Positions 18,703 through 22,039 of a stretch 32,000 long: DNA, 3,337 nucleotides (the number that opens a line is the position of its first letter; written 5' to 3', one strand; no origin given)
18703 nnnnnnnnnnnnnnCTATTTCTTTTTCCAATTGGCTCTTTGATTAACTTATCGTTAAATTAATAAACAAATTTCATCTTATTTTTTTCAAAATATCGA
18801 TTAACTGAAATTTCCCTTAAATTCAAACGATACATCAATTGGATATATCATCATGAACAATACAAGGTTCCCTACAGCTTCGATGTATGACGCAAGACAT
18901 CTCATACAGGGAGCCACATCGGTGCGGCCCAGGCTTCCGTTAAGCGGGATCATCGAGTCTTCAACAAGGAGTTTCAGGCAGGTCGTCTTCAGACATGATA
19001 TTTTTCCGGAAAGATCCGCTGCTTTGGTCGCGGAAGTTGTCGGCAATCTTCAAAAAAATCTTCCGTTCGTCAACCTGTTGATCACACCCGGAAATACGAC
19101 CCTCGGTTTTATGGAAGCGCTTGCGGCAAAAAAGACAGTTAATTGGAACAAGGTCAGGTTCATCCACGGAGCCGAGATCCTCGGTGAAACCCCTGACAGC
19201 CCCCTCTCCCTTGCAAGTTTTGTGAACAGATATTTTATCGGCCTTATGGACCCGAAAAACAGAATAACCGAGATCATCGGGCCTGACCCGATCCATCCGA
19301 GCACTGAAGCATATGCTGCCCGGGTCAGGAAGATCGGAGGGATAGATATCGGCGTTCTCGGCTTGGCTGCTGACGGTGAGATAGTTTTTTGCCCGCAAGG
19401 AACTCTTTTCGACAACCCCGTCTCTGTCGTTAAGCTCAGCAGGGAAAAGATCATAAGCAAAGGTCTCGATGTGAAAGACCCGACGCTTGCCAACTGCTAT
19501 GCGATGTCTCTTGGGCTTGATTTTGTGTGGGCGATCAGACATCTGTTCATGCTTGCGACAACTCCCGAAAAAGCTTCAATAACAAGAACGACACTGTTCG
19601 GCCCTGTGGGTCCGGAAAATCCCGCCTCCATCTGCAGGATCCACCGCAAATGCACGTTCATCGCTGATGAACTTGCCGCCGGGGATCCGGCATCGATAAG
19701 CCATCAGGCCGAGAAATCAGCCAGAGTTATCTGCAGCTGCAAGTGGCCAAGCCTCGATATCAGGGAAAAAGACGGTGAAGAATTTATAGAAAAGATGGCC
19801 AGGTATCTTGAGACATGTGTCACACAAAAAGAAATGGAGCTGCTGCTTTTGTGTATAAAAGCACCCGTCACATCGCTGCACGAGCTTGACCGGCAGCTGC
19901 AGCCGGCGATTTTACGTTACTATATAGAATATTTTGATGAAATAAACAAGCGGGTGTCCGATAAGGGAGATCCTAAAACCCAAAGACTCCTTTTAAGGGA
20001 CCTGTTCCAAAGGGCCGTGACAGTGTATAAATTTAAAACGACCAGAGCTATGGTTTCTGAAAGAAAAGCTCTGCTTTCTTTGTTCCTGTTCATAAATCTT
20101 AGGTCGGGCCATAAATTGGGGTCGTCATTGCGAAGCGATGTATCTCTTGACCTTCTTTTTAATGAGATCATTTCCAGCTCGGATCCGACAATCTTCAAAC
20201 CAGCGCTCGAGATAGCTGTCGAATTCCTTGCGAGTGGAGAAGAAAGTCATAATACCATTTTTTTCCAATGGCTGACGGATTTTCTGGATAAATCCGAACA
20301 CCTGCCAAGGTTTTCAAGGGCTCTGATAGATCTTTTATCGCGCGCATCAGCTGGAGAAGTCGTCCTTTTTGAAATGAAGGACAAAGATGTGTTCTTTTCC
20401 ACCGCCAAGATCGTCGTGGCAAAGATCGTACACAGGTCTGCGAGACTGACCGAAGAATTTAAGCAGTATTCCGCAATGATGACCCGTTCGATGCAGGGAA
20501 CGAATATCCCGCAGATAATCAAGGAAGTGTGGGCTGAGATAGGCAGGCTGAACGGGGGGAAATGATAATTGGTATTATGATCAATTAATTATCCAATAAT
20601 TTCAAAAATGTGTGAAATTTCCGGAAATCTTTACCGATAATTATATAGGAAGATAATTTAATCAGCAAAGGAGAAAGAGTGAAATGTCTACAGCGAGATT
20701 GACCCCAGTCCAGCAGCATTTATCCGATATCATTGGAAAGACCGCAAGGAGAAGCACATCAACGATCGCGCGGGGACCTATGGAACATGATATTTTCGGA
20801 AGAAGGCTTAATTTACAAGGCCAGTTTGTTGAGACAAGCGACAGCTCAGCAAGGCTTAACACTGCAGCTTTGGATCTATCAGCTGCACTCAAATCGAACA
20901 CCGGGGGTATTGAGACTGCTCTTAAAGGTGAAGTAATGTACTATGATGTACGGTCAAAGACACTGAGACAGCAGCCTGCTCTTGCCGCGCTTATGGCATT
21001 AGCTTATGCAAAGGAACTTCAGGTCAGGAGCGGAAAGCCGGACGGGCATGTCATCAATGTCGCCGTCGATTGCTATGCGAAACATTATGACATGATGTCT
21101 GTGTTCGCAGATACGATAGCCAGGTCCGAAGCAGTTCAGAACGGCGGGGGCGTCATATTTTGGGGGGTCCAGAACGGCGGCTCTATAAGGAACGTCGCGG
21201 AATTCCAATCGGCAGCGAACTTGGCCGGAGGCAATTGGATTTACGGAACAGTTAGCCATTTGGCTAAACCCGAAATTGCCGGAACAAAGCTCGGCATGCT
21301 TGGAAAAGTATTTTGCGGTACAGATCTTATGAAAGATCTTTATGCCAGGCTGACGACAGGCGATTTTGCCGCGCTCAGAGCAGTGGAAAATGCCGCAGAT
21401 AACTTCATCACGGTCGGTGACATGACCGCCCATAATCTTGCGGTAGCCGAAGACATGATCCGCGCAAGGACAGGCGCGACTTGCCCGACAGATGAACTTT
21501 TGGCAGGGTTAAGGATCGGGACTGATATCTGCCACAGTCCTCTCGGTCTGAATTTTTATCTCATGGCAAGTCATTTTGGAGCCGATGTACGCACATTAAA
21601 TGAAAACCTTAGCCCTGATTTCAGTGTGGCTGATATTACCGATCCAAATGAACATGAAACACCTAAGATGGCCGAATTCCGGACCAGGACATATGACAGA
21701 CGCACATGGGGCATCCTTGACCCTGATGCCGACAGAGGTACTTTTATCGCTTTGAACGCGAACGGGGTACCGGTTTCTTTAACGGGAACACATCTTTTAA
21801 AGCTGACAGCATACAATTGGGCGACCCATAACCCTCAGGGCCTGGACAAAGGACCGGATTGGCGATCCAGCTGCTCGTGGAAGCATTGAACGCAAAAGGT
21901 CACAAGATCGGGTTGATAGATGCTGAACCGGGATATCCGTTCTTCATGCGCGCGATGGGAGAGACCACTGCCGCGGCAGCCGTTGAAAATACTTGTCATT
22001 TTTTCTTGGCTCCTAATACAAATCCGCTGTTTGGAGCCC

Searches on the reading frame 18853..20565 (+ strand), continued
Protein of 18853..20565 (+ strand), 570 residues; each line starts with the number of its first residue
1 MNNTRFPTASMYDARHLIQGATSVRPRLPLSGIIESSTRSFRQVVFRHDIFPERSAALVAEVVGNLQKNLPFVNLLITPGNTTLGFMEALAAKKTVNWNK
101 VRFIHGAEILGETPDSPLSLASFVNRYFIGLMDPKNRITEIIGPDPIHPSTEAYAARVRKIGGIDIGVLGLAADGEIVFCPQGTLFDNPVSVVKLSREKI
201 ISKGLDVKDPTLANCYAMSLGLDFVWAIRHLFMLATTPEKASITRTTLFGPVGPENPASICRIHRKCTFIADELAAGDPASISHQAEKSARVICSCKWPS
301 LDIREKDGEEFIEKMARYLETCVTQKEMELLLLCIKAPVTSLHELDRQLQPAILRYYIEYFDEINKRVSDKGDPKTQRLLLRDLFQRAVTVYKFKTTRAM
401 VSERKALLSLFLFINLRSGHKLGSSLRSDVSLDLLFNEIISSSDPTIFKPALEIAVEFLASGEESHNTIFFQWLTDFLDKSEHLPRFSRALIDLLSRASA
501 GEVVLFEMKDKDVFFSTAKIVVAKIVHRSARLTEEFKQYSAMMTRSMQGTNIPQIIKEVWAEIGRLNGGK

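Call 24: search_solved_structures(query=A2, max_evalue=0.01, show_alignments=2)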
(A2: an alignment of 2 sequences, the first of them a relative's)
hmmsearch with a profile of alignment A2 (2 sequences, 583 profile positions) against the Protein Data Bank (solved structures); distinct sequences matched with E-value up to 0.01: 12.
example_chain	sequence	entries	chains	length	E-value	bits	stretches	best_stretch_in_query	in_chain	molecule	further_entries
2bkv_A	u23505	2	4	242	2.8e-14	55.9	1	61-282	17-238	GLUCOSAMINE-6-PHOSPHATE DEAMINASE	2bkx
7lqm_A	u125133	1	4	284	6.8e-12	48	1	49-283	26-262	Glucosamine-6-phosphate deaminase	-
4r7t_A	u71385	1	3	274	2e-11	46.4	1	56-284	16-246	Glucosamine-6-phosphate deaminase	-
5hj5_A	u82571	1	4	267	2.1e-11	46.3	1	56-283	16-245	Glucosamine-6-phosphate deaminase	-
2ri0_A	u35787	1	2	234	2.9e-11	45.9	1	155-281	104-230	Glucosamine-6-phosphate deaminase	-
2ri1_A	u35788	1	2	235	2.9e-11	45.9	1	155-281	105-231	Glucosamine-6-phosphate deaminase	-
7lqn_A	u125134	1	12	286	4.9e-11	45.1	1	70-282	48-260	Glucosamine-6-phosphate deaminase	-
3hn6_A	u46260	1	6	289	2.6e-09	39.4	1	53-281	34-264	Glucosamine-6-phosphate deaminase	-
1jt9_A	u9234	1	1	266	1.3e-08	37.1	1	69-282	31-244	Glucosamine-6-Phosphate deaminase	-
1cd5_A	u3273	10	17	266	1.7e-08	36.7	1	69-282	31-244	PROTEIN (GLUCOSAMINE 6-PHOSPHATE DEAMINASE) | GLUCOSAMINE 6-PHOSPHATE DEAMINASE | GLUCOSAMINE-6-PHOSPHATE DEAMINASE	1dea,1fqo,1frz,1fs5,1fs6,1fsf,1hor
1ne7_A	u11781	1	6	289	3.2e-08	35.8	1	96-281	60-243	Glucosamine-6-phosphate isomerase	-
6nbg_A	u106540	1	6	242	1.5e-07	33.6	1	156-284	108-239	Glucosamine-6-phosphate deaminase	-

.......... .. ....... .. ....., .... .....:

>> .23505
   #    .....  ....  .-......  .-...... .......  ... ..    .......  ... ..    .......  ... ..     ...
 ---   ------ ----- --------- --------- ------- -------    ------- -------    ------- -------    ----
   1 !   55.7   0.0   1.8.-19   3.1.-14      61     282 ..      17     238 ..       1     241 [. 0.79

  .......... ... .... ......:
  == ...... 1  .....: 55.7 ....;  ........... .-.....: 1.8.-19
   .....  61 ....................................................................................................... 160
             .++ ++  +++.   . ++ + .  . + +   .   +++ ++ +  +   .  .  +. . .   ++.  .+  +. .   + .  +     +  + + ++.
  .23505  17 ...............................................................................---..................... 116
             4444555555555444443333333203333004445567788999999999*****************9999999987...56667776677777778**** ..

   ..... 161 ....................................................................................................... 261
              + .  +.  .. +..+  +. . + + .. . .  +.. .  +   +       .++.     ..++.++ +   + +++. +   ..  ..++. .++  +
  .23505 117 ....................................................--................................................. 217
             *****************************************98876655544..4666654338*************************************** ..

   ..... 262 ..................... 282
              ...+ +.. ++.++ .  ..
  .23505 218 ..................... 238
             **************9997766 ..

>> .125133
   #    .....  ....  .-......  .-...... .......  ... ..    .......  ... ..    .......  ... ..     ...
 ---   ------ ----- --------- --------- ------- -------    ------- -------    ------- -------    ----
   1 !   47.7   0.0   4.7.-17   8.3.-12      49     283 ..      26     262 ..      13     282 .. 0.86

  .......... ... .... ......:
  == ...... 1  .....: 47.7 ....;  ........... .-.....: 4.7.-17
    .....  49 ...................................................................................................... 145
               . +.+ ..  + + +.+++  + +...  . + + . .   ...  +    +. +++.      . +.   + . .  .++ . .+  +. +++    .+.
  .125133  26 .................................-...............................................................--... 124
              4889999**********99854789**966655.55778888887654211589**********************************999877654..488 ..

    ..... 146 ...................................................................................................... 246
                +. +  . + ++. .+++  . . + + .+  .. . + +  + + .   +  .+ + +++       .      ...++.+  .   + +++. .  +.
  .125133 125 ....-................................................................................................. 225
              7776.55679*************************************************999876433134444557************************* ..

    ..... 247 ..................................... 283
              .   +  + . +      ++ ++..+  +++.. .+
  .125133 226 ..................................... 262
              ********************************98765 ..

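Call 40: predict_structure(alignment_id=A2)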
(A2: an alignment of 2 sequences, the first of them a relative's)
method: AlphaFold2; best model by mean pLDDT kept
length: 570 residues; sequences in the alignment: 2
mean_pLDDT: 50.3   pTM: 0.37
mean pLDDT of the five models: 50.3, 48.8, 48.3, 48.2, 45.9
residues with pLDDT >= 90: 1; 70-90: 97; 50-70: 197; < 50: 275
segments of 3 or more residues with pLDDT < 50: 1-51, 69-71, 78-82, 105-124, 139-308, 334-347, 397-399, 419-423
pLDDT, mean of each block of 10 residues (from residue 1): 24 26 27 30 40 55 55 51 56 67 45 35 51 55 39 38 38 31 27 34 31 29 31 30 31 32 26 27 28 28 43 63 57 46 49 65 70 69 74 58 58 56 55 63 57 65 59 64 65 77 54 78 78 82 79 87 77
secondary structure, 60 per line:
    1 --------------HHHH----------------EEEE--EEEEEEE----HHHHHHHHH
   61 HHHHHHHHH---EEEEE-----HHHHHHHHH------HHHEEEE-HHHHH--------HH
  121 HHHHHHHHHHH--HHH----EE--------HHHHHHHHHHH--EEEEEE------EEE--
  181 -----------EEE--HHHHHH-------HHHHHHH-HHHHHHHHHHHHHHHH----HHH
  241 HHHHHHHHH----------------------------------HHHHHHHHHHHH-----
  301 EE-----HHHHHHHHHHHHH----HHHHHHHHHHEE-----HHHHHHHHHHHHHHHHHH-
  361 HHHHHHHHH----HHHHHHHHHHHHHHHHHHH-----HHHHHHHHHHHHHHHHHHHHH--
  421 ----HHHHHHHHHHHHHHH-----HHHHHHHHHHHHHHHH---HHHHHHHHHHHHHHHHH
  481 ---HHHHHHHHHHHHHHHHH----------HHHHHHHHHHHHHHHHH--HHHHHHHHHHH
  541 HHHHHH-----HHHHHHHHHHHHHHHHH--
elements in order: H15-18 E35-38 E41-47 H52-69 E73-77 H83-91 E101-104 H106-110 H119-131 H151-161 E164-169 E176-178 E192-194 H197-202 H210-216 H218-233 H238-249 H284-295 H308-320 H325-334 H342-359 H361-369 H374-392 H398-418 H425-439 H445-460 H464-480 H484-500 H511-527 H530-546 H552-568

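Call 61: fold_search(model_id=the predicted structure, library=pdb)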
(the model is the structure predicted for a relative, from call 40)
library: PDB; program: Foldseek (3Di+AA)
matches with E <= 10: 1054; with E <= 0.001: 0
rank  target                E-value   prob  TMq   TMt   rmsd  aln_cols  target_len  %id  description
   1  4plr_A                4.6e-03  0.96  0.13  0.22  16.1       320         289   13  Crystal Structures of Designed Armadillo Repeat Proteins: Implications of Construct Design and Crystallization Conditi (released 2014-08-27)
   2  9mg8_B                6.5e-03  0.72  0.11  0.14  22.4       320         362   14  Crystal Structure of b-iTHR-110 (released 2025-12-17)
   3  5mfm_F                6.8e-03  0.85  0.12  0.17  17.2       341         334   11  Designed armadillo repeat protein peptide fusion YIIIM6AII_GS11_(KR)5 (released 2017-09-13)
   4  6s9o_D                7.1e-03  0.97  0.15  0.22  15.3       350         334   12  Designed Armadillo Repeat protein internal Lock1 fused to target peptide KRKRKLKFKR (released 2020-02-19)
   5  6s9l_A                8.1e-03  0.95  0.13  0.22  15.9       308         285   12  Designed Armadillo Repeat protein Lock1 bound to (KR)4KLSF target (released 2020-02-19)
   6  4v3r_A                8.8e-03  0.97  0.15  0.25  14.8       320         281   14  Designed armadillo repeat protein with 5 internal repeats, 2nd generation C-cap and 3rd generation N-cap. (released 2016-01-13)
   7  5mfd_G                8.8e-03  0.91  0.13  0.20  16.2       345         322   11  Designed armadillo repeat protein YIIIM''6AII in complex with pD_(KR)5 (released 2017-07-19)
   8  6s9p_B                9.6e-03  0.82  0.11  0.16  16.8       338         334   11  Designed Armadillo Repeat protein internal Lock2 fused to target peptide KRKAKITWKR (released 2020-02-19)
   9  5mfl_B                1.0e-02  0.84  0.12  0.18  18.3       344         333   13  Designed armadillo repeat protein (KR)5_GS10_YIIIM6AII (released 2017-09-13)
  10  5mfm_B                1.0e-02  0.82  0.12  0.17  16.9       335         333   11  Designed armadillo repeat protein peptide fusion YIIIM6AII_GS11_(KR)5 (released 2017-09-13)
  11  5aei_B                1.1e-02  0.93  0.14  0.23  15.3       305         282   14  Designed Armadillo repeat protein YIIIM5AII in complex with peptide (KR)5 (released 2016-03-30)
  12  4v3o_A                1.1e-02  0.90  0.13  0.21  15.5       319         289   13  Designed armadillo repeat protein with 5 internal repeats, 2nd generation C-cap and 3rd generation N-cap. (released 2016-01-13)
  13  6s9p_A                1.1e-02  0.87  0.13  0.19  16.7       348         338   12  Designed Armadillo Repeat protein internal Lock2 fused to target peptide KRKAKITWKR (released 2020-02-19)
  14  5mfh_A                1.2e-02  0.89  0.13  0.21  16.2       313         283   13  Designed armadillo repeat protein YIIIM5AII in complex with peptide (RR)5 (released 2017-09-13)
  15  5mfd_J                1.3e-02  0.93  0.16  0.23  15.5       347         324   14  Designed armadillo repeat protein YIIIM''6AII in complex with pD_(KR)5 (released 2017-07-19)
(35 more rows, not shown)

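Call 73: search_solved_structures(query=A3, max_evalue=0.001, show_alignments=1)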
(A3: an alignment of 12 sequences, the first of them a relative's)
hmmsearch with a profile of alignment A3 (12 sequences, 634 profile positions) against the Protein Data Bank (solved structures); distinct sequences matched with E-value up to 0.001: 0.

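Call 75: search_protein_families(library=pfam, alignment_id=A3, max_evalue=0.05)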
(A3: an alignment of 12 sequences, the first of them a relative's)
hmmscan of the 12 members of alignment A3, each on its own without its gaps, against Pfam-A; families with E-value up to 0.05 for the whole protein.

A. member 1, L001:10879-12744:+ (622 aa): 2 families
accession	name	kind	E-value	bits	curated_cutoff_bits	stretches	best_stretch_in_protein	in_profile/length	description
PF02879.22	PGM_PMM_II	-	0.00013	22.9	29.3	1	274-355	19-99/103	Phosphoglucomutase/phosphomannomutase, alpha/beta/alpha domain II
PF02880.22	PGM_PMM_III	-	0.019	15.5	20.7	0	368-485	2-100/115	Phosphoglucomutase/phosphomannomutase, alpha/beta/alpha domain III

B. families by the number of members that match (of 12 scanned): 5 families
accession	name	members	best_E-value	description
PF02879.22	PGM_PMM_II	12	3e-11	Phosphoglucomutase/phosphomannomutase, alpha/beta/alpha domain II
PF02880.22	PGM_PMM_III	1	0.019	Phosphoglucomutase/phosphomannomutase, alpha/beta/alpha domain III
PF07407.17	Seadorna_VP6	1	0.023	Seadornavirus VP6 protein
PF02878.22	PGM_PMM_I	1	0.03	Phosphoglucomutase/phosphomannomutase, alpha/beta/alpha domain I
PF14501.12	HATPase_c_5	1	0.041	GHKL domain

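Call 78: find_related_loci(query=A2, collection=metagenome_contigs, flank=10000)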
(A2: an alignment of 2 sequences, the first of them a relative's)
Query A2 (570 aa) in metagenome_contigs; peptide patterns used: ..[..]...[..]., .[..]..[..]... (x = any residue, [..] = any of these).
282 stretches matched a pattern, but none encodes a relative of the query by tblastn (E <= 1e-3).

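Call 79: find_encoding_contigs(protein=P0038, flank=6000, max_places=1)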
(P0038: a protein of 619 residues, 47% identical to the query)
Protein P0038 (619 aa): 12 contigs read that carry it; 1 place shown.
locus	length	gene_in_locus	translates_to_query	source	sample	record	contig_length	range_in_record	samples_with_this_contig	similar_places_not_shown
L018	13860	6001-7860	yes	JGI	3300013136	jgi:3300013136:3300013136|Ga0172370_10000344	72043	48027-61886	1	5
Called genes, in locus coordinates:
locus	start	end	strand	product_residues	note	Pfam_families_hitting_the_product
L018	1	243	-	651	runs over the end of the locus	PF00753:Lactamase_B, PF12706:Lactamase_B_2 (weak), PF22505:RNase_J_b_CASP, PF07521:RMMBL, PF17770:RNase_J_C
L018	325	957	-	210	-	PF03167:UDG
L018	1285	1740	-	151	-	PF00293:NUDIX, PF14815:NUDIX_4 (faint)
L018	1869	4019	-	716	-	PF01138:RNase_PH, PF03725:RNase_PH_C, PF03726:PNPase, PF01138:RNase_PH, PF00013:KH_1 (weak), PF00575:S1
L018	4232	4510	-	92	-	PF00312:Ribosomal_S15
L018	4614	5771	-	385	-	PF01368:DHH, PF02272:DHHA1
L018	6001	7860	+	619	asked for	PF02879:PGM_PMM_II (weak)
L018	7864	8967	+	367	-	PF13477:Glyco_trans_4_2 (faint), PF02350:Epimerase_2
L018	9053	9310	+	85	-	PF01649:Ribosomal_S20p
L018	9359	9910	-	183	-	PF10502:Peptidase_S26, PF00717:Peptidase_S24 (weak)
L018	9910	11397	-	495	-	PF20990:DUF2207_C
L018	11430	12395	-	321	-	PF06144:DNA_pol3_delta, PF21694:DNA_pol3_delta_C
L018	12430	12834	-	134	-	PF05635:23S_rRNA_IVP, PF22296:bAvd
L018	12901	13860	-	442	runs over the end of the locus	PF00476:DNA_pol_A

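Call 80: find_encoding_contigs(protein=P0039, flank=6000, max_places=1)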
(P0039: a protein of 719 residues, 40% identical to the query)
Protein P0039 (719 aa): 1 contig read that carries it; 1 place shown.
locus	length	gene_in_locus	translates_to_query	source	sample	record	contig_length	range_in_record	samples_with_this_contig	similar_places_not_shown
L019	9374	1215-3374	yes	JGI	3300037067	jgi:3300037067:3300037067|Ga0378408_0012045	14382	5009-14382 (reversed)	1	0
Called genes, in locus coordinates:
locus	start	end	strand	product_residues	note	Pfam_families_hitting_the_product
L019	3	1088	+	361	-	PF00587:tRNA-synt_2b, PF04073:tRNA_edit, PF03129:HGTP_anticodon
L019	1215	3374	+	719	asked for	-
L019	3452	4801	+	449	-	PF01263:Aldose_epim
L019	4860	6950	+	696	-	-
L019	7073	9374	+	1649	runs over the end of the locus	PF08282:Hydrolase_3, PF01933:CofD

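Call 82: search_protein_families(library=ncbifam, proteins=[L007:3687-4694:+, L001:10879-12744:+], max_evalue=0.01)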
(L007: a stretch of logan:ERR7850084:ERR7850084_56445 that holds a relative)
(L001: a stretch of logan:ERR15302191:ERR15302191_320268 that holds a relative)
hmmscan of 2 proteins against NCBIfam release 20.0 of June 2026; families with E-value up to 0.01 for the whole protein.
L007:3687-4694:+ (336 aa): 6 families
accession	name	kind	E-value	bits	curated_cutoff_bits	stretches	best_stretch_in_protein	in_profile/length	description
TIGR01132.1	pgm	equivalog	8.6e-68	229.1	778.05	1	4-335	2-327/546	phosphoglucomutase (alpha-D-glucose-1,6-bisphosphate-dependent)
TIGR03990.1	Arch_GlmM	equivalog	1.1e-16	60.8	439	1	39-327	5-251/444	phosphoglucosamine mutase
NF005737.0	PRK07564.1-1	equivalog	1.9e-07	30.1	378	1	91-319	51-282/543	alpha-D-glucose phosphate-specific phosphoglucomutase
TIGR01455.1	glmM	equivalog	4.9e-06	25.5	447.55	1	91-174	38-115/442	phosphoglucosamine mutase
NF046027.1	PhglucPhmanMutPgmG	equivalog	0.0019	16.9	600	1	92-168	46-115/460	phosphoglucomutase/phosphomannomutase PgmG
NF007088.0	PRK09542.1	equivalog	0.0031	16.5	618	1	148-264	96-203/456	phosphomannomutase/phosphoglucomutase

L001:10879-12744:+ (622 aa): 0 families

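Call 87: search_protein_families(library=phrogs, proteins=[window:18853-20565:+, L001:10879-12744:+], max_evalue=0.01)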
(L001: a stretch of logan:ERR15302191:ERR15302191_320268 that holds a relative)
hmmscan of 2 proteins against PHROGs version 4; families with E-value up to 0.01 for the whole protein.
window:18853-20565:+ (570 aa): 0 families

L001:10879-12744:+ (622 aa): 0 families

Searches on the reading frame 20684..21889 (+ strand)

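Call 4: search_protein_families(library=pfam, proteins=[window:20684-21889:+], max_evalue=0.1)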
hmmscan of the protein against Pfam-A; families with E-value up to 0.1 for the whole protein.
window:20684-21889:+ (401 aa): 1 family
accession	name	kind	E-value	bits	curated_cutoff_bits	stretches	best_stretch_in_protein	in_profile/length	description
PF02879.22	PGM_PMM_II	-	0.00043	21.2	29.3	1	274-355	19-99/103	Phosphoglucomutase/phosphomannomutase, alpha/beta/alpha domain II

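Call 6: search_protein_families(library=ncbifam, proteins=[window:20684-21889:+], max_evalue=0.1)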
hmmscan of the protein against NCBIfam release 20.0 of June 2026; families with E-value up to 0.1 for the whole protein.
window:20684-21889:+ (401 aa): 0 families

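Call 7: search_protein_families(library=padloc, proteins=[window:20684-21889:+], max_evalue=0.1)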
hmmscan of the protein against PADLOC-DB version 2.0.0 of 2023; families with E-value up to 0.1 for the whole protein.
window:20684-21889:+ (401 aa): 0 families
